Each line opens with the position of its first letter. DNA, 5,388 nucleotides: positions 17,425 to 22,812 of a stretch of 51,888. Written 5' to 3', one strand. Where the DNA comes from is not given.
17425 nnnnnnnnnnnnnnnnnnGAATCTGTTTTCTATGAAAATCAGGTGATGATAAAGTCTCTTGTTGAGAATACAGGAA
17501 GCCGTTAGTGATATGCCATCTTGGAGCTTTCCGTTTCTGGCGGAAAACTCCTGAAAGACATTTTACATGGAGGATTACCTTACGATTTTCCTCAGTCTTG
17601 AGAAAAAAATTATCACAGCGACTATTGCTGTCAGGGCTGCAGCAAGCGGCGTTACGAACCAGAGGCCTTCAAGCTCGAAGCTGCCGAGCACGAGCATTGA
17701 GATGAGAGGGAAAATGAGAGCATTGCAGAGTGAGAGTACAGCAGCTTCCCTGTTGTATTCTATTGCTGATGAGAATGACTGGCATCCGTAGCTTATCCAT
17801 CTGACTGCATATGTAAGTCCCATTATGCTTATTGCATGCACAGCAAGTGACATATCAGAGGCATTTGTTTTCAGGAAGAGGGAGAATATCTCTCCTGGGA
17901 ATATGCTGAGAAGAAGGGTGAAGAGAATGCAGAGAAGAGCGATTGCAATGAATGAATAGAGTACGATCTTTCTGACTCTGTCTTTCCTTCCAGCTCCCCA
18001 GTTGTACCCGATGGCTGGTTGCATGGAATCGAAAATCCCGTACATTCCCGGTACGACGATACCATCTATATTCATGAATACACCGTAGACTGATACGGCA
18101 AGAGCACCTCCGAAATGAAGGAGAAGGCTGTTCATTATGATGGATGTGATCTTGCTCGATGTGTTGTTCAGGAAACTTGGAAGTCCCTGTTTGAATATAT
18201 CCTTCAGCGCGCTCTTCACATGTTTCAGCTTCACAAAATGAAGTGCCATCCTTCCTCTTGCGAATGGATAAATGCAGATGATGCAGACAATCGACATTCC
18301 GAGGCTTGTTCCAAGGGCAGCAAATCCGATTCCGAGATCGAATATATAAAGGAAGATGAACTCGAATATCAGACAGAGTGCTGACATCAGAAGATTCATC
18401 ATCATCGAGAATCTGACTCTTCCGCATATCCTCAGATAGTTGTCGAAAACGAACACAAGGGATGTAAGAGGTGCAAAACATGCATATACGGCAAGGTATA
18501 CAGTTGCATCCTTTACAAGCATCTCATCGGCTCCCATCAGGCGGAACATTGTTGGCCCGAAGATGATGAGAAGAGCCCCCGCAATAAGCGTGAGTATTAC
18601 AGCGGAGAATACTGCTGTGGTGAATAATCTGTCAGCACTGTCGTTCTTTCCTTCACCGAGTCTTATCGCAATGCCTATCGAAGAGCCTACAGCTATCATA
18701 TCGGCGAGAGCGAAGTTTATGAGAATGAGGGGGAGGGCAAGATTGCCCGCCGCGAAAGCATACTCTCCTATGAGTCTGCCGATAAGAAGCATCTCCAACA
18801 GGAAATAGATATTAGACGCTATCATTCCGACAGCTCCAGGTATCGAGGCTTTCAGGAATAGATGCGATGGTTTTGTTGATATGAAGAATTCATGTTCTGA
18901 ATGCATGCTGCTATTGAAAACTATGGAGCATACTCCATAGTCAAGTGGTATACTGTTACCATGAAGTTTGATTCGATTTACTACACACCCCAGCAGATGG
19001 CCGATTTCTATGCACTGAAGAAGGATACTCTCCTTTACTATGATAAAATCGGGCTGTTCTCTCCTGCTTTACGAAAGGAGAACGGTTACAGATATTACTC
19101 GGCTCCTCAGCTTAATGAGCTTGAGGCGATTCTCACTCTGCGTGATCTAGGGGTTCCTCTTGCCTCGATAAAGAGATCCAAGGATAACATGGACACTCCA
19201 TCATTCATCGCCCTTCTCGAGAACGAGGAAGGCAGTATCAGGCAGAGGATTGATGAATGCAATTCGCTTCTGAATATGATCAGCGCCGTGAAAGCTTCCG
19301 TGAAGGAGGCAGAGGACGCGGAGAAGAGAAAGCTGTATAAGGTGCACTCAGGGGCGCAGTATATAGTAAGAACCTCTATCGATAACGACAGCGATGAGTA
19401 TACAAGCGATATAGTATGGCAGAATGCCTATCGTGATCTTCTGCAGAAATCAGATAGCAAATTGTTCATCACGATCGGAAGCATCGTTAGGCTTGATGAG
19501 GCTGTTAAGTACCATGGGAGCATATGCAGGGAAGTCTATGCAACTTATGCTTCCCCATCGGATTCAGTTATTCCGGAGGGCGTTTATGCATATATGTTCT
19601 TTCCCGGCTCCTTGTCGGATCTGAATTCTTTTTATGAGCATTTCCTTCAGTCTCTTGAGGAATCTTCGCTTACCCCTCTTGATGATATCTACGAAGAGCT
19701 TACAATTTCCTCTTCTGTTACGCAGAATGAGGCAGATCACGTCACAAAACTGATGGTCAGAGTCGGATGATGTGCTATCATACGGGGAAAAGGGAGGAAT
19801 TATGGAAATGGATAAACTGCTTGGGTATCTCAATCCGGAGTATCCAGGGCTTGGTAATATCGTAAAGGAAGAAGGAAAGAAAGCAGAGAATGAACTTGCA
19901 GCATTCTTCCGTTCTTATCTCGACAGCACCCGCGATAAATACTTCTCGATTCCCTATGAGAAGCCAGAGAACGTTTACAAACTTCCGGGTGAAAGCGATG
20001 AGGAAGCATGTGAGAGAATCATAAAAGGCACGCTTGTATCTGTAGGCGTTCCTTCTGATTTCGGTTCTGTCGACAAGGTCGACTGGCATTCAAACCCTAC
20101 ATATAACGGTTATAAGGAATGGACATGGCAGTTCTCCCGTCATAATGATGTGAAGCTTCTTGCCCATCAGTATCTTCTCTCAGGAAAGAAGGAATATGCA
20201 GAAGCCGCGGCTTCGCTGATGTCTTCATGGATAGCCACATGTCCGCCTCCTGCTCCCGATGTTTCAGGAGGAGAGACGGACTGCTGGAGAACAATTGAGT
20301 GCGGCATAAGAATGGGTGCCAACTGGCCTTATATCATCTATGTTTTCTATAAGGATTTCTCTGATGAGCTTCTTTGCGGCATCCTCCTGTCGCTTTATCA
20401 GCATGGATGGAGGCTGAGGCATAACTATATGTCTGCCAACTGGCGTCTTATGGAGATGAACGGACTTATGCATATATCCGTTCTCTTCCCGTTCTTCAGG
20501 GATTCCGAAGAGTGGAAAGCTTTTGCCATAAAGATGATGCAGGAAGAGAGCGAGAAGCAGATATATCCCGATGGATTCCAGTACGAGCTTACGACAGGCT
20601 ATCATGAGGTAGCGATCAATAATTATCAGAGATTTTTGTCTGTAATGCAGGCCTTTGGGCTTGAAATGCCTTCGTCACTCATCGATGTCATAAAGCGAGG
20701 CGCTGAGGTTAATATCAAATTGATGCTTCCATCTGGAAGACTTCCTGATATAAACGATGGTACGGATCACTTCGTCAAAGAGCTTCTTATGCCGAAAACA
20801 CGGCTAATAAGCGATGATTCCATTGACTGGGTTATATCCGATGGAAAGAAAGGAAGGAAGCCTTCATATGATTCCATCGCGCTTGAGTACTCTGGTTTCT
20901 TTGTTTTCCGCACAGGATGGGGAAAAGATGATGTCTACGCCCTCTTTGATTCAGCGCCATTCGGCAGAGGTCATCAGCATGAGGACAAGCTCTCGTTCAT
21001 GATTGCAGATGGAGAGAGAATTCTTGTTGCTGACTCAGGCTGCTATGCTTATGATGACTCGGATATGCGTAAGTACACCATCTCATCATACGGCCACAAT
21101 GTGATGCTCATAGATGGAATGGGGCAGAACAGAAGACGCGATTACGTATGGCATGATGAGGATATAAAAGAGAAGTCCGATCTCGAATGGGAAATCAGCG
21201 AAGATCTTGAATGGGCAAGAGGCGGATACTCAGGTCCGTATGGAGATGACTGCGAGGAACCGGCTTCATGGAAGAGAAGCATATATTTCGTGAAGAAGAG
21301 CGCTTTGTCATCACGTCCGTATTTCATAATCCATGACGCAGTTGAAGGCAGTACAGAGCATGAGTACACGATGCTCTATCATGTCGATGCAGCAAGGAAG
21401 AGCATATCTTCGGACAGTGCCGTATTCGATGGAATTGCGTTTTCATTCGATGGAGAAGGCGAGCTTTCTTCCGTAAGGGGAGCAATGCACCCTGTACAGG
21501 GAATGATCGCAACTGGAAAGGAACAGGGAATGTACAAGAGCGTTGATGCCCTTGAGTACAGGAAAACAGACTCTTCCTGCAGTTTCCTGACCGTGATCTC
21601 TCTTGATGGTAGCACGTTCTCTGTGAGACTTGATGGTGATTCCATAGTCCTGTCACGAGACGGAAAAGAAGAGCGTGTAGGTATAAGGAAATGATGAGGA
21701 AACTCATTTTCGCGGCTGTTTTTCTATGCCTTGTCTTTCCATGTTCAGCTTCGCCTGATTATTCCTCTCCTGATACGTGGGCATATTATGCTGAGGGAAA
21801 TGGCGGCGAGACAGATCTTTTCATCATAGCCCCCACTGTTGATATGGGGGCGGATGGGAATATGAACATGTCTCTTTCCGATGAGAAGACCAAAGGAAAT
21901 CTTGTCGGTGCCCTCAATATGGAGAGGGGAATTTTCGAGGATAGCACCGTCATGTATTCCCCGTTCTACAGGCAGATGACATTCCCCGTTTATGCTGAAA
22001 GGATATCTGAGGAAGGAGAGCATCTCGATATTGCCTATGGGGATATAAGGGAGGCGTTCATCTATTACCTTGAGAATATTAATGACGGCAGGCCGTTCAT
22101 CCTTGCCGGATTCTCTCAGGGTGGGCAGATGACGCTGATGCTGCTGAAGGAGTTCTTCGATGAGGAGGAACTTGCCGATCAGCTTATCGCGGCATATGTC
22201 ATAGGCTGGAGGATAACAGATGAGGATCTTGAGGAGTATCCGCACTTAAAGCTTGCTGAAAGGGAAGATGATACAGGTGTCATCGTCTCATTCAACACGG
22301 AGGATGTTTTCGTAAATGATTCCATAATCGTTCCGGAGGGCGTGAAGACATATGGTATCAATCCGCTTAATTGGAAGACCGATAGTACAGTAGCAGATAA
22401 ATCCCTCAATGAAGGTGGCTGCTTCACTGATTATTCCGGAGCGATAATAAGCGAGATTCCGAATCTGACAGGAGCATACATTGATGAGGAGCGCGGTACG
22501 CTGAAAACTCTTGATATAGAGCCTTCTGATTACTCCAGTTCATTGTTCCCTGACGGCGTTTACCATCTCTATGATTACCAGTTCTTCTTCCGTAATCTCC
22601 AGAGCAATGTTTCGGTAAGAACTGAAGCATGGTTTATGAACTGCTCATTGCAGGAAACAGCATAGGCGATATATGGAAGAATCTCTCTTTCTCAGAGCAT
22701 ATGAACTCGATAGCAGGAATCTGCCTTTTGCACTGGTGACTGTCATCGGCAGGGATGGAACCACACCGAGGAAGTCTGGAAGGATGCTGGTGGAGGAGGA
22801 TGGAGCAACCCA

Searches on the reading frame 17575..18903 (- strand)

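Call 68: search_protein_families(library=pfam, proteins=[window:17575-18903:-], max_evalue=0.00001)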
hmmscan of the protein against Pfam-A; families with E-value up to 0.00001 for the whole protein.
window:17575-18903:- (442 aa): 1 family
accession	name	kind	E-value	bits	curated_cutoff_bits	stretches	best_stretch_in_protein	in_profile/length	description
PF01554.23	MatE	-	6.6e-30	104.4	24.9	2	22-180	1-158/161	MatE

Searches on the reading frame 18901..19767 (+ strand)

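Call 68: search_protein_families(library=pfam, proteins=[window:18901-19767:+], max_evalue=0.00001)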
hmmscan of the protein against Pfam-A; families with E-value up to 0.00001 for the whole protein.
window:18901-19767:+ (289 aa): 3 families
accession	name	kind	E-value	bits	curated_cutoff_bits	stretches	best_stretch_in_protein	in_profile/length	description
PF13411.12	MerR_1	-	4.6e-11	43.1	21.6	1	28-92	1-64/69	MerR HTH family regulatory protein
PF00376.29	MerR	-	3.8e-09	36.7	28.2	1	29-66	1-38/38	MerR family regulatory protein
PF06445.20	GyrI-like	-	4.5e-06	27.4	26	1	223-288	88-154/155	GyrI-like small molecule binding domain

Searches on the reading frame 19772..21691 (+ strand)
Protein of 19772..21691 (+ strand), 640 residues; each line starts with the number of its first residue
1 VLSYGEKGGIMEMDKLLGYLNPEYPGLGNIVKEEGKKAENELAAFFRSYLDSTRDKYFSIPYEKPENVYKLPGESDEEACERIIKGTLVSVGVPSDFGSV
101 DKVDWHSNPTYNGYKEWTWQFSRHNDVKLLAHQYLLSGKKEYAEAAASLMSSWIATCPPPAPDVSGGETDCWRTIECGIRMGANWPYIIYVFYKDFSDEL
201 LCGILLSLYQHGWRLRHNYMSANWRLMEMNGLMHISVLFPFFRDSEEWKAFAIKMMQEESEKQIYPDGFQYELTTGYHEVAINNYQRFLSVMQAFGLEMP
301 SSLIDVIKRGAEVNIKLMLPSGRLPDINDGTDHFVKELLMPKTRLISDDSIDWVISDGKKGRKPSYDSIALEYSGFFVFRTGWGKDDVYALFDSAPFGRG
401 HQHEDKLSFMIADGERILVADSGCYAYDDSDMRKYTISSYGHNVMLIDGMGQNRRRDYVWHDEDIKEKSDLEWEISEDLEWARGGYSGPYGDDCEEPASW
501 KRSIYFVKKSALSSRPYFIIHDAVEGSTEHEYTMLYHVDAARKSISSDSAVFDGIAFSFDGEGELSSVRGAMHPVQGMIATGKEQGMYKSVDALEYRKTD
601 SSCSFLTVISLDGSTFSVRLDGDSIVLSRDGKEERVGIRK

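Call 68: search_protein_families(library=pfam, proteins=[window:19772-21691:+], max_evalue=0.00001)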
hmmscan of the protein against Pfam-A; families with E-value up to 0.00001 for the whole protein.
window:19772-21691:+ (640 aa): 2 families
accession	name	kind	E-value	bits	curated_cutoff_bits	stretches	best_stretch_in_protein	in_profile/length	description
PF16889.11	Hepar_II_III_N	-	2.7e-54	185.2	22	1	19-333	4-316/340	Heparinase II/III N-terminus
PF07940.18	Hepar_II_III_C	-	6.9e-21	75.3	24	1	365-571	3-206/237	Heparinase II/III-like, C-terminal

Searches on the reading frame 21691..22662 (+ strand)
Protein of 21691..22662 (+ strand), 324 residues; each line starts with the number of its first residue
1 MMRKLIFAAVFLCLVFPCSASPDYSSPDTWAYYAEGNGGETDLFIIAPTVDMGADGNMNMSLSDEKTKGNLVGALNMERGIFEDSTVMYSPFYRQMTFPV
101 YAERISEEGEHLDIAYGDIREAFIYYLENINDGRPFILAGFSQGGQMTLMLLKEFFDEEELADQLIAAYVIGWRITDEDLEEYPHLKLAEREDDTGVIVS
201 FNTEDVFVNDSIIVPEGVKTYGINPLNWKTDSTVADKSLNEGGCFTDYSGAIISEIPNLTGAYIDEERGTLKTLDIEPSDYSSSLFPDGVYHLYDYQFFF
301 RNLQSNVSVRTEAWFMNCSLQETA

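Call 68: search_protein_families(library=pfam, proteins=[window:21691-22662:+], max_evalue=0.00001)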
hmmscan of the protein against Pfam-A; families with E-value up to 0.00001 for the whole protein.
window:21691-22662:+ (324 aa): 1 family
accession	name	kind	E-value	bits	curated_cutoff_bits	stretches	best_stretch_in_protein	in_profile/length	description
PF11288.14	DUF3089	-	1.8e-48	165.3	23.4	1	42-231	2-207/207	Protein of unknown function (DUF3089)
